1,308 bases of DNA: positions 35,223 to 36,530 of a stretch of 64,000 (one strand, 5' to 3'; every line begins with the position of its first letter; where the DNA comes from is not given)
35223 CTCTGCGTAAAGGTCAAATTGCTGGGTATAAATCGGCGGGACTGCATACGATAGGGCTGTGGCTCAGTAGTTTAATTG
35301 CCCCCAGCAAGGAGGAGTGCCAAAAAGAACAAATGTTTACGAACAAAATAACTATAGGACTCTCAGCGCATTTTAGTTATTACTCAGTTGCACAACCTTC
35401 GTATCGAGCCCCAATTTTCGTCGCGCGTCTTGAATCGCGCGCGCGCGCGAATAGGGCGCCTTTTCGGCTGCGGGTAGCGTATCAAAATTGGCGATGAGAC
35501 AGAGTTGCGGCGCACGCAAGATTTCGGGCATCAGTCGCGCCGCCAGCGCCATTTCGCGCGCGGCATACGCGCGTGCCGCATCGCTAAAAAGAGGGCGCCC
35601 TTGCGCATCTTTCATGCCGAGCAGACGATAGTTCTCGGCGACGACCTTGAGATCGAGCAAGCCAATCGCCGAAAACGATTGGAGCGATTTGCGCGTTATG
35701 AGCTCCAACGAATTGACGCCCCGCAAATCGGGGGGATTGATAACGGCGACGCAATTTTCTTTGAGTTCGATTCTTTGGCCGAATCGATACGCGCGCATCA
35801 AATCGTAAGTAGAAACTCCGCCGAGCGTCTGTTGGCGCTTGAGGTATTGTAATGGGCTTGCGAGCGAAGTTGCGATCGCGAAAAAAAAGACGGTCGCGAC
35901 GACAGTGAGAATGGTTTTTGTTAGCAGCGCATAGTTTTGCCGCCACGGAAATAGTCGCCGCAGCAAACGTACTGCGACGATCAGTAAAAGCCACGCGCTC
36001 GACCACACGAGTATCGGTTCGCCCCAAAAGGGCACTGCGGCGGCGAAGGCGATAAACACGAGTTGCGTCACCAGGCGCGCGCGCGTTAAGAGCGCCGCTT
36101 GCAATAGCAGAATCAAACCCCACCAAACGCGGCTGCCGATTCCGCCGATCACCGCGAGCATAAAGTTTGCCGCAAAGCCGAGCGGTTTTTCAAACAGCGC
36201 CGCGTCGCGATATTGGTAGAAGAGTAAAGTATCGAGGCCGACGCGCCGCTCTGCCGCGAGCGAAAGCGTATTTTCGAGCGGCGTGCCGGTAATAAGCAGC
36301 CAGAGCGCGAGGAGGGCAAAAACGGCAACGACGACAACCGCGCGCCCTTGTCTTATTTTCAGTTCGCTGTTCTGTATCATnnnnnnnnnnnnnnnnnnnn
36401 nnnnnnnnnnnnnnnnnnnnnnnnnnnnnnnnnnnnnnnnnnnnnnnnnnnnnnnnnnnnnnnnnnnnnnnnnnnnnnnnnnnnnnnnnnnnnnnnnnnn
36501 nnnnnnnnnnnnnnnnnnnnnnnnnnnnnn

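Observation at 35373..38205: Bufferin-like MNIO RiPP operon: Sec-exported 6-Cys precursor, fused DUF692-DUF2063 maturase and an unknown membrane protein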

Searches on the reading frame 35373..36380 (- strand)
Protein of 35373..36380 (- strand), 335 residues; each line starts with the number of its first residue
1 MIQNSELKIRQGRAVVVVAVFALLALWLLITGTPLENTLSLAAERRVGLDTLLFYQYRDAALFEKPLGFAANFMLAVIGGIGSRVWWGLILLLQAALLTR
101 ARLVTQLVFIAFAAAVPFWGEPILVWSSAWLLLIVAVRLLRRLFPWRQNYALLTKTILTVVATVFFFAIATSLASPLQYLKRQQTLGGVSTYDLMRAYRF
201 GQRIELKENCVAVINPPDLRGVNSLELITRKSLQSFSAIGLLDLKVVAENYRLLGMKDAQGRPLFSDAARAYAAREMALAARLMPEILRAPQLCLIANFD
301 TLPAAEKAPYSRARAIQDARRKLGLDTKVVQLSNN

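Call 3: search_protein_families(library=pfam, proteins=[window:35373-36380:-], max_evalue=0.1)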
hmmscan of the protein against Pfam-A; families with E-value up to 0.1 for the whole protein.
window:35373-36380:- (335 aa): 0 families

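Call 4: search_protein_families(library=ncbifam, proteins=[window:35373-36380:-], max_evalue=0.1)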
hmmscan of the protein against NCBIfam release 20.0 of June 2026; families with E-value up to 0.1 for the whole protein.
window:35373-36380:- (335 aa): 0 families

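Call 6: search_protein_families(library=pfam, proteins=[window:35373-36380:-], max_evalue=10)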
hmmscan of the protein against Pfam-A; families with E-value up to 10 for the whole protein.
window:35373-36380:- (335 aa): 0 families

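Call 11: find_homologous_proteins(query=window:35373-36380:-)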
Query window:35373-36380:- (335 aa): 3 proteins with E <= 0.001 among 8000 candidates.
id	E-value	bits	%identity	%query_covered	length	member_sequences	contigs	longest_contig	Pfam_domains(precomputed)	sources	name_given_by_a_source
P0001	8.5e-209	710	100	100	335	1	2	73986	-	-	-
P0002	1.5e-167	575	80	100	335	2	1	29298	-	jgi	-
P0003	5.4e-46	176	52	48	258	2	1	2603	-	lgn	-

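Call 27: search_solved_structures(query=window:35373-36380:-, max_evalue=10)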
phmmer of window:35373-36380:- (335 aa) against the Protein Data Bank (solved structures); distinct sequences matched with E-value up to 10: 0.

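Call 33: predict_structure(alignment_id=A1)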
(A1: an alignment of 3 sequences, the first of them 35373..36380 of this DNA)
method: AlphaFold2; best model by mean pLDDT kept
length: 335 residues; sequences in the alignment: 3
mean_pLDDT: 41.2   pTM: 0.25
mean pLDDT of the five models: 41.2, 39.1, 38.8, 38.1, 36.6
residues with pLDDT >= 90: 0; 70-90: 0; 50-70: 78; < 50: 257
segments of 3 or more residues with pLDDT < 50: 1-86, 115-126, 144-150, 163-252, 283-335
pLDDT, mean of each block of 10 residues (from residue 1): 44 45 43 38 40 45 41 43 49 54 54 48 50 56 51 51 46 35 24 24 27 33 31 31 39 51 53 53 41 29 30 39 30 24
secondary structure, 60 per line:
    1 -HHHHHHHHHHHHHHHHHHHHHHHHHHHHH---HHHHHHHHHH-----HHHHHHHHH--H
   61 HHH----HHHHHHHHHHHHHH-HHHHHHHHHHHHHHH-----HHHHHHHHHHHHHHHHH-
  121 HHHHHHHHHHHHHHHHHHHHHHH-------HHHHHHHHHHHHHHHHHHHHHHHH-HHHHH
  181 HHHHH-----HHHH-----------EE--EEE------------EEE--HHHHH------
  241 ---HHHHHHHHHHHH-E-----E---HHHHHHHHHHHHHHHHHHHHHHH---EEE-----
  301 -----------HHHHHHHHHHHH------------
elements in order: H2-30 H34-43 H49-57 H60-63 H68-81 H83-97 H103-119 H121-143 H151-174 H176-185 H191-194 E210-212 E225-227 H230-234 H244-255 H267-289 E293-295 H312-323

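Call 34: search_protein_representatives(alignment_id=A1)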
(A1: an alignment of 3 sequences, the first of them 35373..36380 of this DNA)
Query: 3 sequences, 335 profile positions. Proteins with E-value up to 0.001 (for the whole library): 22; up to 1e-10: 19; up to 1e-30: 13. The best 22 are listed.
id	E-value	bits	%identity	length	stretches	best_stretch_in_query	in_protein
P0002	3.4e-198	674.3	-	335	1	1-335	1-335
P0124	3.5e-91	322.5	-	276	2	155-334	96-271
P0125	1.9e-83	297.1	-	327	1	18-333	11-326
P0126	2.8e-80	286.6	-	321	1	24-334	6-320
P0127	1.1e-79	284.6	-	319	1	22-333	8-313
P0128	7.8e-73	262.2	-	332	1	21-334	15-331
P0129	3.4e-71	256.8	-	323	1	12-331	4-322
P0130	3.9e-71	256.6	-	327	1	15-335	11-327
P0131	3.2e-69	250.3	-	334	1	20-334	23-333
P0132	5.2e-65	236.4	-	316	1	22-335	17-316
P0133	1.2e-61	225.4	-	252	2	160-333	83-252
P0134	1.9e-49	185.3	-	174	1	175-333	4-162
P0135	5.5e-33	131.2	-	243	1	19-241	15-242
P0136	1.7e-28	116.4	-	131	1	186-288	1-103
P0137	6.9e-27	111.1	-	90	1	247-333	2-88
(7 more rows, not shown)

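Call 38: find_related_loci(query=A4, collection=genome_contigs, flank=8000)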
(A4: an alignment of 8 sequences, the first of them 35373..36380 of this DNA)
Query A4 (335 aa) in genome_contigs; peptide patterns used: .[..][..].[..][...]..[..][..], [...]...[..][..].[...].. (x = any residue, [..] = any of these).
178 stretches matched a pattern; 8 encode a relative of the query (tblastn E <= 1e-3); 8 distinct loci.
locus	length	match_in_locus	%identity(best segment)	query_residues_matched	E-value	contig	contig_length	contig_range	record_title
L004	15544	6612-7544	46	24-334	3e-79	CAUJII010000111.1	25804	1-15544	MAG: Spirochaetota bacterium isolate KLAP116 genome assembly, contig: KLAP116_182189, whole genome shotgun sequence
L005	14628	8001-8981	44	6-334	2e-64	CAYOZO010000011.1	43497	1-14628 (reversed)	MAG TPA_asm: uncultured Turneriella sp. isolate SRP290908_co2_398 genome assembly, contig: NODE_1020_length_43497_cov_5.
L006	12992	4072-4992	40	26-334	1e-54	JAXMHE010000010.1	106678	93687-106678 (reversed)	MAG: Turneriella sp. isolate STL-SPI1 C1.74.fa-10, whole genome shotgun sequence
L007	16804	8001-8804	37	14-332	4e-52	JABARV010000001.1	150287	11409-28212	MAG: Turneriella sp. isolate Bin_83R c_000000000524, whole genome shotgun sequence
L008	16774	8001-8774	39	18-332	7e-51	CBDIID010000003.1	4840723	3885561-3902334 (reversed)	MAG: Turneriella sp. isolate 802509c0-b26d-462d-ab64-db586ef3a1ee genome assembly, contig: chromosome_2, whole genome sh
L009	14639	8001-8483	52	172-332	2e-45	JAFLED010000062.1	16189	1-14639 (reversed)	MAG: Spirochaetes bacterium isolate UWPOB_SPIRO1 gnl_X_CCBKFDIB_62, whole genome shotgun sequence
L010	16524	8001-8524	44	158-332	1e-33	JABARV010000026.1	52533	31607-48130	MAG: Turneriella sp. isolate Bin_83R c_000000002019, whole genome shotgun sequence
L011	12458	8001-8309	31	218-321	2e-6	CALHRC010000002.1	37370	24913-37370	MAG: uncultured bacterium isolate N1_Bin_METABAT__159_1 genome assembly, contig: c_000001655377, whole genome shotgun se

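Call 43: search_protein_families(library=pfam, proteins=[L007:7719-7982:+, L006:2928-3191:+], max_evalue=1)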
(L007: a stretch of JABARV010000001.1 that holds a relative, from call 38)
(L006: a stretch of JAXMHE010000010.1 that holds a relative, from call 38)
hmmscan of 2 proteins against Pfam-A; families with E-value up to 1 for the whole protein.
L007:7719-7982:+ (87 aa): 2 families
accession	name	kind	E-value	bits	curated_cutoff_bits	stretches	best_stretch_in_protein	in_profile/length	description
PF00746.26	Gram_pos_anchor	-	0.077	13.4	20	1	3-25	16-38/43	LPXTG cell wall anchor motif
PF08175.17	SspO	-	0.082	13.4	23.7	1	51-64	6-19/48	Small acid-soluble spore protein O family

L006:2928-3191:+ (87 aa): 0 families

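Call 51: predict_structure(alignment_id=A5)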
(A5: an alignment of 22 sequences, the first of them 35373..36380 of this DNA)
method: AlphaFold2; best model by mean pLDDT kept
length: 335 residues; sequences in the alignment: 22
mean_pLDDT: 93.4   pTM: 0.88
mean pLDDT of the five models: 93.4, 93.0, 92.8, 91.2, 90.6
residues with pLDDT >= 90: 296; 70-90: 25; 50-70: 14; < 50: 0
segments of 3 or more residues with pLDDT < 50: none
pLDDT, mean of each block of 10 residues (from residue 1): 90 97 97 94 97 94 94 97 97 97 97 94 96 97 83 95 97 92 83 69 90 90 90 97 95 94 95 97 98 96 95 98 98 80
secondary structure, 60 per line:
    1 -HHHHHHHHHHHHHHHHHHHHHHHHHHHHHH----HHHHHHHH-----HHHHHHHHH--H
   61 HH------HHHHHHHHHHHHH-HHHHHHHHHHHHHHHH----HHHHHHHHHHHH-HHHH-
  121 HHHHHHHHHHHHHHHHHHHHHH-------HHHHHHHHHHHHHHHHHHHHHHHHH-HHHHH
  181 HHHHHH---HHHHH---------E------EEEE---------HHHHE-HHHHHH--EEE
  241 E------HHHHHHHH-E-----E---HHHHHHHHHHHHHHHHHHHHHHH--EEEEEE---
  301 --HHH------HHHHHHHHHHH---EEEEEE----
elements in order: H2-31 H36-43 H49-57 H69-81 H83-98 H103-114 H116-119 H121-142 H150-174 H176-186 H190-194 E211-214 H224-227 H230-235 E238-241 H248-255 H267-289 E292-297 H312-322 E326-331

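Call 53: fold_search(model_id=the predicted structure, library=pdb)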
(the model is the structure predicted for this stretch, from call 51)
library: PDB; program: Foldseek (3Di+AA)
matches with E <= 10: 357; with E <= 0.001: 0
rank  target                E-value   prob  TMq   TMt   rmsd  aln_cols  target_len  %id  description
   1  3zdq                  2.1e-02  0.16  0.11  0.08  26.8       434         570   13  STRUCTURE OF THE HUMAN MITOCHONDRIAL ABC TRANSPORTER, ABCB10 (NUCLEOTIDE-FREE FORM) (released 2013-01-23)
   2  4ayx                  4.8e-02  0.14  0.12  0.08  26.8       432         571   13  STRUCTURE OF THE HUMAN MITOCHONDRIAL ABC TRANSPORTER, ABCB10 (ROD FORM B) (released 2012-07-11)
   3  4ayt                  7.3e-02  0.13  0.12  0.09  26.6       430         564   12  STRUCTURE OF THE HUMAN MITOCHONDRIAL ABC TRANSPORTER, ABCB10 (released 2012-07-11)
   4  7y48                  9.7e-02  0.09  0.12  0.08  27.1       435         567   11  Cryo-EM Structure of biliverdin-bound mitochondrial ABC transporter ABCB10 from Biortus (released 2023-05-24)
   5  6bpl_B                1.0e-01  0.12  0.13  0.09  26.4       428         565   11  E. coli MsbA in complex with LPS and inhibitor G907 (released 2018-05-02)
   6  7sel_A                1.1e-01  0.10  0.12  0.08  26.6       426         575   11  E. coli MsbA in complex with LPS and inhibitor G7090 (compound 3) (released 2022-03-09)
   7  3qf4_B                1.2e-01  0.13  0.14  0.09  28.1       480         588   12  Crystal structure of a heterodimeric ABC transporter in its inward-facing conformation (released 2012-03-28)
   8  4ayw                  1.3e-01  0.08  0.11  0.08  27.1       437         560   12  STRUCTURE OF THE HUMAN MITOCHONDRIAL ABC TRANSPORTER, ABCB10 (PLATE FORM) (released 2012-07-11)
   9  6bpl_A                1.4e-01  0.09  0.13  0.09  26.1       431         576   11  E. coli MsbA in complex with LPS and inhibitor G907 (released 2018-05-02)
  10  8fmv_C                1.6e-01  0.08  0.12  0.08  24.9       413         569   12  Heterodimeric ABC transporter BmrCD in the inward-facing conformation bound to substrate and ATP: BmrCD_IF-2HT/ATP (released 2023-11-15)
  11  7pru_A                1.8e-01  0.09  0.13  0.09  25.0       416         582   13  Structure of CtAtm1 in the inward-facing partially occluded with cargo bound (released 2022-08-10)
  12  6par_A                1.8e-01  0.08  0.12  0.09  25.2       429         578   11  Structure of a bacterial Atm1-family ABC exporter with MgAMPPNP bound (released 2020-06-24)
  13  6qv1_A                1.9e-01  0.08  0.13  0.08  22.6       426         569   12  Structure of ATPgS-bound outward-facing TM287/288 in complex with nanobody Nb_TM1 (released 2019-05-29)
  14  6par_E                2.0e-01  0.08  0.12  0.09  25.2       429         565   12  Structure of a bacterial Atm1-family ABC exporter with MgAMPPNP bound (released 2020-06-24)
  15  6s3k_A                2.1e-01  0.14  0.17  0.11  27.4       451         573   11  KimA from Bacillus subtilis in inward-facing, occluded state (released 2020-02-12)
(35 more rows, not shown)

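Call 54: search_protein_families(library=pfam, alignment_id=A3, max_evalue=1)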
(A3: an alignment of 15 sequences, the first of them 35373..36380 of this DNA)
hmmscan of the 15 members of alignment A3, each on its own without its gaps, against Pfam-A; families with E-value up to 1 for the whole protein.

A. member 1, window:35373-36380:- (335 aa): 0 families

B. families by the number of members that match (of 15 scanned): 4 families
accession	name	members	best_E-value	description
PF06055.17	ExoD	1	0.017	Exopolysaccharide synthesis, ExoD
PF09795.14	ATG31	1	0.032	Autophagy-related protein 31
PF13786.12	DUF4179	1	0.13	Domain of unknown function (DUF4179)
PF10335.14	DUF294_C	1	0.14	Putative nucleotidyltransferase substrate binding domain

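Call 57: fold_search(model_id=the predicted structure, library=viral)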
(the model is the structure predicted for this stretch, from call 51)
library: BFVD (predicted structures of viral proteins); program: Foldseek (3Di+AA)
matches with E <= 10: 205; with E <= 0.001: 0
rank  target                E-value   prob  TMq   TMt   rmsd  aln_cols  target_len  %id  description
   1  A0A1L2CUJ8            1.2e-01  0.51  0.20  0.30  17.4       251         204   11  DUF7768 domain-containing protein [Pectobacterium phage vB_PcaM_CBB]
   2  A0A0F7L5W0            2.4e-01  0.08  0.13  0.12  21.7       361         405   11  DNA 5'-3' helicase [uncultured marine virus]
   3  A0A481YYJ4            4.1e-01  0.20  0.15  0.22  20.9       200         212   16  Transmembrane protein [Marseillevirus LCMAC201]
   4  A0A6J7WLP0            4.2e-01  0.07  0.12  0.10  24.3       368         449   12  DnaB Replicative DNA helicase [uncultured Caudovirales phage]
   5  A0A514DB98            5.1e-01  0.05  0.12  0.05  30.5       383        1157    9  SF3 helicase domain-containing protein [Picornavirales sp.]
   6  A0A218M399            5.6e-01  0.77  0.21  0.37   7.2       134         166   10  DUF7768 domain-containing protein [Acidovorax phage ACP17]
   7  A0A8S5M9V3            5.9e-01  0.08  0.15  0.09  22.3       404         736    9  Head protein [Podoviridae sp. ctbO711]
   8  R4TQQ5                7.2e-01  0.06  0.11  0.11  21.7       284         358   11  (no name in the UniProt tables at hand)
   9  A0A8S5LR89            9.5e-01  0.06  0.15  0.11  20.5       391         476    8  DnaB-like replicative helicase [Myoviridae sp. ctfJc17]
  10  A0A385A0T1            1.0e+00  0.08  0.18  0.13  21.5       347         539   10  (no name in the UniProt tables at hand)
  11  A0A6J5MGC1            1.0e+00  0.18  0.16  0.32  11.1       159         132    9  Uncharacterized protein [uncultured Caudovirales phage]
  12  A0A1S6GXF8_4          1.0e+00  0.08  0.16  0.06  18.3       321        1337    7  Replicase polyprotein 1ab [yellow head virus type 8]
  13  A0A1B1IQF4            1.2e+00  0.08  0.17  0.20  17.2       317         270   13  (no name in the UniProt tables at hand)
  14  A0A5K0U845            1.3e+00  0.18  0.18  0.19  17.8       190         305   16  Nucleoside 2-deoxyribosyltransferase (Fragment) [Yasminevirus sp. GU-2018]
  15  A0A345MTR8            1.4e+00  0.16  0.16  0.23   7.9       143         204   15  (no name in the UniProt tables at hand)
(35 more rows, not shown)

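Call 63: search_protein_families(library=pfam, proteins=[L007:4819-5784:+, L007:5794-6555:+, L007:7087-7593:+, L007:9118-10500:-, L007:10662-11075:-, L006:1744-2667:-, L006:1204-1740:-, L006:4976-5983:-, L006:5673-8354:-, L007:3914-4822:+], max_evalue=0.001)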
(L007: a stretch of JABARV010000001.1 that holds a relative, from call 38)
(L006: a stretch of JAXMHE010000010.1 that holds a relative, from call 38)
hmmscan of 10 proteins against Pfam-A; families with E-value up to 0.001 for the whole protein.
L007:4819-5784:+ (321 aa): 7 families
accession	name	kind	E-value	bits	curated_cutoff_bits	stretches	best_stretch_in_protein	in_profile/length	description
PF01370.27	Epimerase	-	8.2e-30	104.4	20.9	1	5-219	1-228/240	NAD dependent epimerase/dehydratase family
PF04321.23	RmlD_sub_bind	-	5.7e-17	62.1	27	1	4-188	2-167/287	RmlD substrate binding domain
PF16363.11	GDP_Man_Dehyd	-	7.5e-16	58.9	27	1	6-160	1-172/332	GDP-mannose 4,6 dehydratase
PF01073.25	3Beta_HSD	-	1e-15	58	22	1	6-157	1-162/280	3-beta hydroxysteroid dehydrogenase/isomerase family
PF02719.21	Polysacc_synt_2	-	5.7e-10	39.3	20.2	1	5-114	1-129/293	Polysaccharide biosynthesis protein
PF07993.18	NAD_binding_4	-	4.7e-09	36.2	20.1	1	64-179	89-214/258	Male sterility protein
PF13460.12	NAD_binding_10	-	6.9e-05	23.2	27.2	1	9-154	1-133/184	NAD(P)H-binding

L007:5794-6555:+ (253 aa): 5 families
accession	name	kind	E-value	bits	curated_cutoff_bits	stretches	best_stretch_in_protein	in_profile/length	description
PF00106.31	adh_short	-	3.9e-34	118.3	26.6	1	11-189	4-187/195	short chain dehydrogenase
PF13561.12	adh_short_C2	-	2.2e-18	67.1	27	1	14-167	1-157/236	Enoyl-(Acyl carrier protein) reductase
PF08659.16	KR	-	3.3e-15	56.9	22.6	1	10-170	3-166/180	KR domain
PF01370.27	Epimerase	-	1e-07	32.1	20.9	1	11-185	2-173/240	NAD dependent epimerase/dehydratase family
PF16363.11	GDP_Man_Dehyd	-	0.0002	21.4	27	1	12-76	2-72/332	GDP-mannose 4,6 dehydratase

L007:7087-7593:+ (168 aa): 1 family
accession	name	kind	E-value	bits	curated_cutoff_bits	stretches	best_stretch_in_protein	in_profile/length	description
PF11810.13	DUF3332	-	4.7e-42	144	25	1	8-167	6-161/170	Domain of unknown function (DUF3332)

L007:9118-10500:- (460 aa): 2 families
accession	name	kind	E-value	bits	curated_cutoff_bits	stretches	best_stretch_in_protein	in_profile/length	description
PF07603.17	Lcl_C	-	8.5e-69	229.7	34.9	2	331-456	1-116/117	Lcl C-terminal domain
PF13205.12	Big_5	-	3.2e-06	28.2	23.6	1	2-114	8-105/105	Bacterial Ig-like domain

L007:10662-11075:- (137 aa): 1 family
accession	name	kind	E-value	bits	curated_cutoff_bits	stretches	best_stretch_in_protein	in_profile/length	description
PF01797.21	Y1_Tnp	-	8.9e-22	77.9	23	1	8-115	2-121/121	Transposase IS200 like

L006:1744-2667:- (307 aa): 0 families

L006:1204-1740:- (178 aa): 0 families

L006:4976-5983:- (335 aa): 2 families
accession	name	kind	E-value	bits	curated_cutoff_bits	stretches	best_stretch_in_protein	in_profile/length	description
PF00072.30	Response_reg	-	7.4e-29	100.6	30.2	1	110-219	1-111/111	Response regulator receiver domain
PF00486.34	Trans_reg_C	-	1.9e-21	76.3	26.2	1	252-328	1-77/77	Transcriptional regulatory protein, C terminal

L006:5673-8354:- (893 aa): 6 families
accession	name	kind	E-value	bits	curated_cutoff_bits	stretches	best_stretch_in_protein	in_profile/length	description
PF02702.23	KdpD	-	4.2e-91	304.5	26.1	1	25-232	1-208/210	Osmosensitive K+ channel His kinase sensor domain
PF13493.11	DUF4118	-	2.3e-24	85.7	28.4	1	403-506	1-104/107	Domain of unknown function (DUF4118)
PF02518.31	HATPase_c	-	7.8e-23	81.5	26.4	1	779-886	2-109/111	Histidine kinase-, DNA gyrase B-, and HSP90-like ATPase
PF00512.31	HisKA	-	6.1e-12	45.8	26.9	1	671-734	6-66/66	His Kinase A (phospho-acceptor) domain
PF13492.12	GAF_3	-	1.2e-05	26.1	27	1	528-647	1-129/129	GAF domain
PF00582.32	Usp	-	3.5e-05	24.8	24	0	255-366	3-131/141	Universal stress protein family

L007:3914-4822:+ (302 aa): 2 families
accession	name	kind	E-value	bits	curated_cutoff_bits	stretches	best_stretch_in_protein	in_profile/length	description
PF01758.21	SBF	-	3.6e-38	131.6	24.3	1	21-202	2-184/191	Sodium Bile acid symporter family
PF13593.11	SBF_like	-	3.5e-12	46.7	25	1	15-287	31-302/313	SBF-like CPA transporter family (DUF4137)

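Call 67: find_homologous_proteins(query=A5, max_evalue=0.01)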
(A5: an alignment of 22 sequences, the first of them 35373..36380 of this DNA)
Query A5 (22 sequences) (335 aa, profile of the alignment): 4 proteins with E <= 0.01 among 8000 candidates.
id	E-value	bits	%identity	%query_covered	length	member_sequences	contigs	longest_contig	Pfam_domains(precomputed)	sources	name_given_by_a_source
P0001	6.5e-124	431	100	100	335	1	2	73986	-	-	-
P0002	6.4e-122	425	80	100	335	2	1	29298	-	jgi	-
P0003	1.8e-94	335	52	48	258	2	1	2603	-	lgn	-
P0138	1.4e-77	279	30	48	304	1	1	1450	-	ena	-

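Call 81: search_protein_families(library=ncbifam, proteins=[L006:2928-3191:+, L007:7719-7982:+], max_evalue=0.01)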
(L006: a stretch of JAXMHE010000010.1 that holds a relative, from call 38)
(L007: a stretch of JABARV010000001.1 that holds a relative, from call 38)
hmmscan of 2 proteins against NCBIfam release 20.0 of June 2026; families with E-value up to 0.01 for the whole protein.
L006:2928-3191:+ (87 aa): 1 family
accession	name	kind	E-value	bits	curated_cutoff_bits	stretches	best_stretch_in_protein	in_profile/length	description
NF050166.1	Cu_RiPP_BufA2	equivalog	9.4e-19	67.4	60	1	8-80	4-78/79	BufA2 family periplasmic bufferin-type metallophore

L007:7719-7982:+ (87 aa): 1 family
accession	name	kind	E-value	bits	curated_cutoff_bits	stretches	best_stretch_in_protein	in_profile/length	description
NF050166.1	Cu_RiPP_BufA2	equivalog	1.2e-20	73.5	60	1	8-80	4-78/79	BufA2 family periplasmic bufferin-type metallophore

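Call 86: search_solved_structures(query=A5, max_evalue=10)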
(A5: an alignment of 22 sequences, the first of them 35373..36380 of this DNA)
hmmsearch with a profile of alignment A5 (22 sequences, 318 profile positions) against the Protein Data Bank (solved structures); distinct sequences matched with E-value up to 10: 1.
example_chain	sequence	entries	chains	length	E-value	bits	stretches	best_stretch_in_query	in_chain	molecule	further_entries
7tlj_D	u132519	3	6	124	0.94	11.8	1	31-57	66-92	14 kDa peptide of ubiquinol-cytochrome c2 oxidoreductase complex | Cytochrome b-c1 subunit IV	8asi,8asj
